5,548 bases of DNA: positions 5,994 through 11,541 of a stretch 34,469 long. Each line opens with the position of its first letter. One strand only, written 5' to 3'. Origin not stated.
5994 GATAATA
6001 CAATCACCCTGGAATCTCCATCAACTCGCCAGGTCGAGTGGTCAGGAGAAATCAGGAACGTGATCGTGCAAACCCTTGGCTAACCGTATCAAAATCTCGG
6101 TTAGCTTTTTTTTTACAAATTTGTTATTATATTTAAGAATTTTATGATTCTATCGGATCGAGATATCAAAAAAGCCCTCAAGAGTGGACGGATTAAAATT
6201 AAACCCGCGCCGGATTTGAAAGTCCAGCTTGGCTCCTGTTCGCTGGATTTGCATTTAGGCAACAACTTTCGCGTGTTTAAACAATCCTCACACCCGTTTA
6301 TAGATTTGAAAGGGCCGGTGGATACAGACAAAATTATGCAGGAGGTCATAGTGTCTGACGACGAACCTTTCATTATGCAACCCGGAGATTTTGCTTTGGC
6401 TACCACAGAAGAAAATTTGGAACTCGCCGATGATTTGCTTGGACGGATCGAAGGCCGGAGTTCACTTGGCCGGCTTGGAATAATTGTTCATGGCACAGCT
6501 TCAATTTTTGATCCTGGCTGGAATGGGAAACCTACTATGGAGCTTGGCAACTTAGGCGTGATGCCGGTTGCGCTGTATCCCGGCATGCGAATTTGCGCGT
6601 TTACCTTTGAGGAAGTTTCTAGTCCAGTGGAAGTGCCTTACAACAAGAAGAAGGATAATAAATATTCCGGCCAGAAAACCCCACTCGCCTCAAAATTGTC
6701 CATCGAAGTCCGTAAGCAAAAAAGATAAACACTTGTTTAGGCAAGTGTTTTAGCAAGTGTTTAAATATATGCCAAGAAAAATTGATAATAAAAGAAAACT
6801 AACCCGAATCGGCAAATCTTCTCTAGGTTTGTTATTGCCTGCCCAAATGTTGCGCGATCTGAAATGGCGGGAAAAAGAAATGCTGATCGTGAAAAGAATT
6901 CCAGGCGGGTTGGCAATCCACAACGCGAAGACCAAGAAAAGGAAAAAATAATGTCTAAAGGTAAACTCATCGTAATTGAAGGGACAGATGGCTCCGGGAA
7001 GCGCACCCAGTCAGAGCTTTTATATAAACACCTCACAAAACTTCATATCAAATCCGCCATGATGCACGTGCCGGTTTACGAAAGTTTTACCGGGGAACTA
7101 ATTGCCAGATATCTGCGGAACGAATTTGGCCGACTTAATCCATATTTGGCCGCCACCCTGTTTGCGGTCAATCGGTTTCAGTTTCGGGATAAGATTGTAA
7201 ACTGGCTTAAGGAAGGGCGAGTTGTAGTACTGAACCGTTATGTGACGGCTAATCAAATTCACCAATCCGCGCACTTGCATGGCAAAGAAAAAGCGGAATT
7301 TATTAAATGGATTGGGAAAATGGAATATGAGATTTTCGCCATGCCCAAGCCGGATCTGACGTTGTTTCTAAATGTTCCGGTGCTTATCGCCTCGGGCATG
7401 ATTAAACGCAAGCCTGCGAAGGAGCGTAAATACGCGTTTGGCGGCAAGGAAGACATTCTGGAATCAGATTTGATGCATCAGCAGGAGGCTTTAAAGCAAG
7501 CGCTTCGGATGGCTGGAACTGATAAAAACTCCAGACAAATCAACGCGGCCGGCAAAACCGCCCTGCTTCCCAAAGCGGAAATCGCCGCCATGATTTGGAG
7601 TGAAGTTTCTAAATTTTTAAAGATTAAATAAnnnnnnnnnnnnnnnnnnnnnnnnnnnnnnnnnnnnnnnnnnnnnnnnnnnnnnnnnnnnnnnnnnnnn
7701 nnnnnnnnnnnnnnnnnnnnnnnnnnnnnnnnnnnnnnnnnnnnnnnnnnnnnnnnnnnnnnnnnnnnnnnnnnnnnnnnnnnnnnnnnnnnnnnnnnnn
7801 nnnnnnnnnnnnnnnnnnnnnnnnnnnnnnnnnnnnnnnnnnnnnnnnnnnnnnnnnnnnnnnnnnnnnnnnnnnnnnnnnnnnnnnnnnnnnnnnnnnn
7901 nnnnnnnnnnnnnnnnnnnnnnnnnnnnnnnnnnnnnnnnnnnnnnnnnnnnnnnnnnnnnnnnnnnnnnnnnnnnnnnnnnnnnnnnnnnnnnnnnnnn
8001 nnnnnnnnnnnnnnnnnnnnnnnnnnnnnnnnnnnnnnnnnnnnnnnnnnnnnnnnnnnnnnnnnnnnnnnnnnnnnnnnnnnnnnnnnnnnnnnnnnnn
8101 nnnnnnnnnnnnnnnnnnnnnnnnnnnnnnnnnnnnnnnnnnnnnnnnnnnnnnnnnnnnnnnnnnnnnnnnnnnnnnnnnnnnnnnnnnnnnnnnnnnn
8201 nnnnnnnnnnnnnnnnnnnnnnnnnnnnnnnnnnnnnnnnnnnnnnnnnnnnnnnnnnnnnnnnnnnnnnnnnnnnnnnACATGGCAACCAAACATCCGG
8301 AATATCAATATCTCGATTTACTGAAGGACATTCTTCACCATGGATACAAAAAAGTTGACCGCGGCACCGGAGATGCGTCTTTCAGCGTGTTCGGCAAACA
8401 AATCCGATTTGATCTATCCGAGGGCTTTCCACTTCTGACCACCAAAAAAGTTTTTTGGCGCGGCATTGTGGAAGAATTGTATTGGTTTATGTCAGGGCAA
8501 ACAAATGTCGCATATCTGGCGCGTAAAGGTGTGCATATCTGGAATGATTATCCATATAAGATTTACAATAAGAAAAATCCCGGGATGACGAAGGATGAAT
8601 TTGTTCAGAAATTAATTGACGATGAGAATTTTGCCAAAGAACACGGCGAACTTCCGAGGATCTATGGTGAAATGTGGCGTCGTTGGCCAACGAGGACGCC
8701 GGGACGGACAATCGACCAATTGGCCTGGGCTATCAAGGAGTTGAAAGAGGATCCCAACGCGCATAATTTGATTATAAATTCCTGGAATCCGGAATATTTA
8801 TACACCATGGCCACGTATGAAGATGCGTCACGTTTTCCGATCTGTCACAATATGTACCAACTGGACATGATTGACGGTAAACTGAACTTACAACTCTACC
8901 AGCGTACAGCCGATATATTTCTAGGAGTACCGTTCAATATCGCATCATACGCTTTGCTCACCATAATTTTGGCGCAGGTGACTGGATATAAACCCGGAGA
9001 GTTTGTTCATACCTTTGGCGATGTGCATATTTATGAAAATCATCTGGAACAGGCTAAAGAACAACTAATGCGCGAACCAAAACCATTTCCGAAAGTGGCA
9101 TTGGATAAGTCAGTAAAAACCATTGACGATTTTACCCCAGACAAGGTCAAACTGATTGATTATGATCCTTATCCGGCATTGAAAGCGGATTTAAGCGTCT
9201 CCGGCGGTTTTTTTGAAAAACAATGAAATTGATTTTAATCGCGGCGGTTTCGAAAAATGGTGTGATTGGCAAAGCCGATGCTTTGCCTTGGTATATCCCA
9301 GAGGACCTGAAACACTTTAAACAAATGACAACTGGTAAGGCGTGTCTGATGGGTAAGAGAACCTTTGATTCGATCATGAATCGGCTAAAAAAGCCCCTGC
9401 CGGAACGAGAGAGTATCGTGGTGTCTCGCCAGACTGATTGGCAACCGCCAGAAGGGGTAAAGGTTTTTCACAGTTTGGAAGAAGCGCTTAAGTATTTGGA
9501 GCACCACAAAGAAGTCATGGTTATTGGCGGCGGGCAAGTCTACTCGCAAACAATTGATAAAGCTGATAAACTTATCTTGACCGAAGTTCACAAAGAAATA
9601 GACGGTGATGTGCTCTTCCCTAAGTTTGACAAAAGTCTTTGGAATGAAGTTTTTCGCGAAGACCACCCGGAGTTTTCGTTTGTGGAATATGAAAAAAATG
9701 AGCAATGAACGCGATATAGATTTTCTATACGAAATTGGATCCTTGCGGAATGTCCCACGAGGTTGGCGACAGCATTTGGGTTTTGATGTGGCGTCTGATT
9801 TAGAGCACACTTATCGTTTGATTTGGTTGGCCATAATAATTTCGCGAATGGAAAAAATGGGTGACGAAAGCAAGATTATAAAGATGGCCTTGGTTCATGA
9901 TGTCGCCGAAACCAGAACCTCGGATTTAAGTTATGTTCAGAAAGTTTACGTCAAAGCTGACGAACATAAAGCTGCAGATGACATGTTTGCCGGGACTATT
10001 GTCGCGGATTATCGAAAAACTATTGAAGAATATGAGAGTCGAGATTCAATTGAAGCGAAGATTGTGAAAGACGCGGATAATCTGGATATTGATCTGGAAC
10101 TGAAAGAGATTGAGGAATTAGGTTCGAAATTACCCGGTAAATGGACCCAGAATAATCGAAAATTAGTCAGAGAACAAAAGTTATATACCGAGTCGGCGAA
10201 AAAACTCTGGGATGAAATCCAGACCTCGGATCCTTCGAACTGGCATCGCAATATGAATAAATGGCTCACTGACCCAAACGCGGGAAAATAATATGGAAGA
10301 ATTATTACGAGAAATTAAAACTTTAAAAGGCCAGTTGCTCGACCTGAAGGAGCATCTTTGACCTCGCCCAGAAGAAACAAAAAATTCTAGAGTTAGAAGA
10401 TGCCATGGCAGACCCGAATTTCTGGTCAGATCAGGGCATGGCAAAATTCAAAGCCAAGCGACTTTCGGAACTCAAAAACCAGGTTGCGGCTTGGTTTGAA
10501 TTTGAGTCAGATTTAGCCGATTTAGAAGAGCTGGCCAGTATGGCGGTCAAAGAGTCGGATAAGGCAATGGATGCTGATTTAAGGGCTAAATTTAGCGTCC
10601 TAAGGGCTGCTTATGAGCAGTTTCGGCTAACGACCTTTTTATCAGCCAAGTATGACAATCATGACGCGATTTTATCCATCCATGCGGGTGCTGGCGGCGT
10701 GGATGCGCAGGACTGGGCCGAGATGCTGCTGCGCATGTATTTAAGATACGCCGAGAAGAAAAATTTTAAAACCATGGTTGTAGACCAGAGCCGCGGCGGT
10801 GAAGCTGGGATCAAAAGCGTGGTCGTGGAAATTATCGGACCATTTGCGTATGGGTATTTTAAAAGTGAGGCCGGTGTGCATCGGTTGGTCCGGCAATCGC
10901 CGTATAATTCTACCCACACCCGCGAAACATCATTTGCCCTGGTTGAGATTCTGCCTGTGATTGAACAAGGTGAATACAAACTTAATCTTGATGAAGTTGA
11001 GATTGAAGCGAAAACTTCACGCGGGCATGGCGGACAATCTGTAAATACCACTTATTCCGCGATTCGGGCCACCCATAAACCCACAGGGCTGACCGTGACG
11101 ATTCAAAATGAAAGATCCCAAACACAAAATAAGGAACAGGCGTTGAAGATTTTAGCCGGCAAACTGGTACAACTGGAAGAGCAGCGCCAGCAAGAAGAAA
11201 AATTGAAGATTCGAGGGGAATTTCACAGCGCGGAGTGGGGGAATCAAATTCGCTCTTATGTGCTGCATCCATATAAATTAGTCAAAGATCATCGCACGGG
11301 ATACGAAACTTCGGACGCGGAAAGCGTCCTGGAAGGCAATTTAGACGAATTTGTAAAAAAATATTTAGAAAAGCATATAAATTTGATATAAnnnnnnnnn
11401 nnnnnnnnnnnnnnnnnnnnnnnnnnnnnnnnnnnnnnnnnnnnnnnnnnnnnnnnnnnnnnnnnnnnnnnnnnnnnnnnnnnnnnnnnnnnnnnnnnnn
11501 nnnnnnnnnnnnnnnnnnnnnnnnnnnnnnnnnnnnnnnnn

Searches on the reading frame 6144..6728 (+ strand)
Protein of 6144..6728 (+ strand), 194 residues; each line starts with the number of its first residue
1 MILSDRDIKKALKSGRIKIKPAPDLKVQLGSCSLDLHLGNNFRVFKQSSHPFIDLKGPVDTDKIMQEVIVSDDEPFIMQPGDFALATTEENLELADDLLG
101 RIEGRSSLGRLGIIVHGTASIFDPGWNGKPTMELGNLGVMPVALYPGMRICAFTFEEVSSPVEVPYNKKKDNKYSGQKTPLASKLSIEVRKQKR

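Call 12: search_protein_families(library=pfam, proteins=[window:6144-6728:+], max_evalue=0.01)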
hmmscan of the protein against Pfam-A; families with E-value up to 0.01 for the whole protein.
window:6144-6728:+ (194 aa): 4 families
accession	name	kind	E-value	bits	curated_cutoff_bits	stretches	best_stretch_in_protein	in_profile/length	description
PF22769.1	DCD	-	3.1e-44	151.2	27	1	2-158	1-153/153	dCTP deaminase-like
PF00692.24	dUTPase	-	1.3e-06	28.6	22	1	75-170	23-118/129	dUTPase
PF06559.16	DCD_N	-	2.7e-05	24.5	21.4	1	2-115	4-115/164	2'-deoxycytidine 5'-triphosphate deaminase (DCD) N-terminal domain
PF22569.1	DCD_C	-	0.0003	20.6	22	1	46-182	48-189/192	2'-deoxycytidine 5'-triphosphate deaminase (DCD), C-terminal domain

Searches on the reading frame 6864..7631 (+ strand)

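Call 12: search_protein_families(library=pfam, proteins=[window:6864-7631:+], max_evalue=0.01)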
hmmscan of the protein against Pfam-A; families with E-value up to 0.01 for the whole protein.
window:6864-7631:+ (255 aa): 2 families
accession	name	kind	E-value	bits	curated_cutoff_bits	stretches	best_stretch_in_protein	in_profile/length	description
PF02223.23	Thymidylate_kin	-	1.4e-21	77.4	27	1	38-188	1-140/185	Thymidylate kinase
PF01712.25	dNK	-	0.0065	16.7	27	0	36-187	1-147/203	Deoxynucleoside kinase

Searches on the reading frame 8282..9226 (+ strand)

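Call 61: search_protein_families(library=pfam, proteins=[window:8282-9226:+], max_evalue=0.0001)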
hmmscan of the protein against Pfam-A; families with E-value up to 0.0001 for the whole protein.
window:8282-9226:+ (314 aa): 1 family
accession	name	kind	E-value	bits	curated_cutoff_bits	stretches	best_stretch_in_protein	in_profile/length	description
PF00303.24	Thymidylat_synt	-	5.5e-96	321.2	24.3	1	9-306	2-266/266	Thymidylate synthase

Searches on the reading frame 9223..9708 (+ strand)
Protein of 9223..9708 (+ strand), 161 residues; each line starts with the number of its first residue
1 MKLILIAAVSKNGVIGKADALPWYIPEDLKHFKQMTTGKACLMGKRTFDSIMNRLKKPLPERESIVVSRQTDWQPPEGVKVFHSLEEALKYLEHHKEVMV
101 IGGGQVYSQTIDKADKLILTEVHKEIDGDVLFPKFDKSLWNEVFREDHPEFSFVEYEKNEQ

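Call 61: search_protein_families(library=pfam, proteins=[window:9223-9708:+], max_evalue=0.0001)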
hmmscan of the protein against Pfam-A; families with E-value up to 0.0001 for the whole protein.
window:9223-9708:+ (161 aa): 1 family
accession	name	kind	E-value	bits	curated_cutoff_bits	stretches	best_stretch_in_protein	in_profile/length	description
PF00186.24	DHFR_1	-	2.3e-54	183.9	25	1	3-149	2-143/159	Dihydrofolate reductase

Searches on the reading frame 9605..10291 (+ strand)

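Call 61: search_protein_families(library=pfam, proteins=[window:9605-10291:+], max_evalue=0.0001)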
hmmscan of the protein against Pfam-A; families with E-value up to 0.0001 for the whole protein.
window:9605-10291:+ (228 aa): 3 families
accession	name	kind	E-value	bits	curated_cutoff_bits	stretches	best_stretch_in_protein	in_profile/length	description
PF13023.12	HD_3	-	5.7e-22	78.8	22.5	1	44-171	1-136/165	HD domain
PF01966.28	HD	-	3.1e-08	34.3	22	1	66-161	2-114/116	HD domain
PF12917.13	YfbR-like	-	1.6e-05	25.1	25.9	1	44-165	6-140/182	5'-deoxynucleotidase YfbR-like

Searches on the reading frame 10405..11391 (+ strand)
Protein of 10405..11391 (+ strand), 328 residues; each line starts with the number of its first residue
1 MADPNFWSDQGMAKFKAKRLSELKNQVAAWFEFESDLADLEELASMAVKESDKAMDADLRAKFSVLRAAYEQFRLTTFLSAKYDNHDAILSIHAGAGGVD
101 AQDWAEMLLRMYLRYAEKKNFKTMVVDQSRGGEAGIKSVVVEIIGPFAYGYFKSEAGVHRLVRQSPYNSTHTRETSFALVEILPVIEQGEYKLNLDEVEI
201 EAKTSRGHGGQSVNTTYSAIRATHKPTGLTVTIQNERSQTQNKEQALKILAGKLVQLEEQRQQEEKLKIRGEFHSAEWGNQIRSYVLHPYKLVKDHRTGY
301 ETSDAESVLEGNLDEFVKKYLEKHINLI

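Call 61: search_protein_families(library=pfam, proteins=[window:10405-11391:+], max_evalue=0.0001)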
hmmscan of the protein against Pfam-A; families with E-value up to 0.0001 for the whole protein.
window:10405-11391:+ (328 aa): 2 families
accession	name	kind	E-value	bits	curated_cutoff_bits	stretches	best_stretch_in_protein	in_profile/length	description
PF03462.23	PCRF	-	5.1e-49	167.2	24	1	1-180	12-194/194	PCRF domain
PF00472.26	RF-1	-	1.5e-32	112.4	35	1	190-297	4-116/116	RF-1 domain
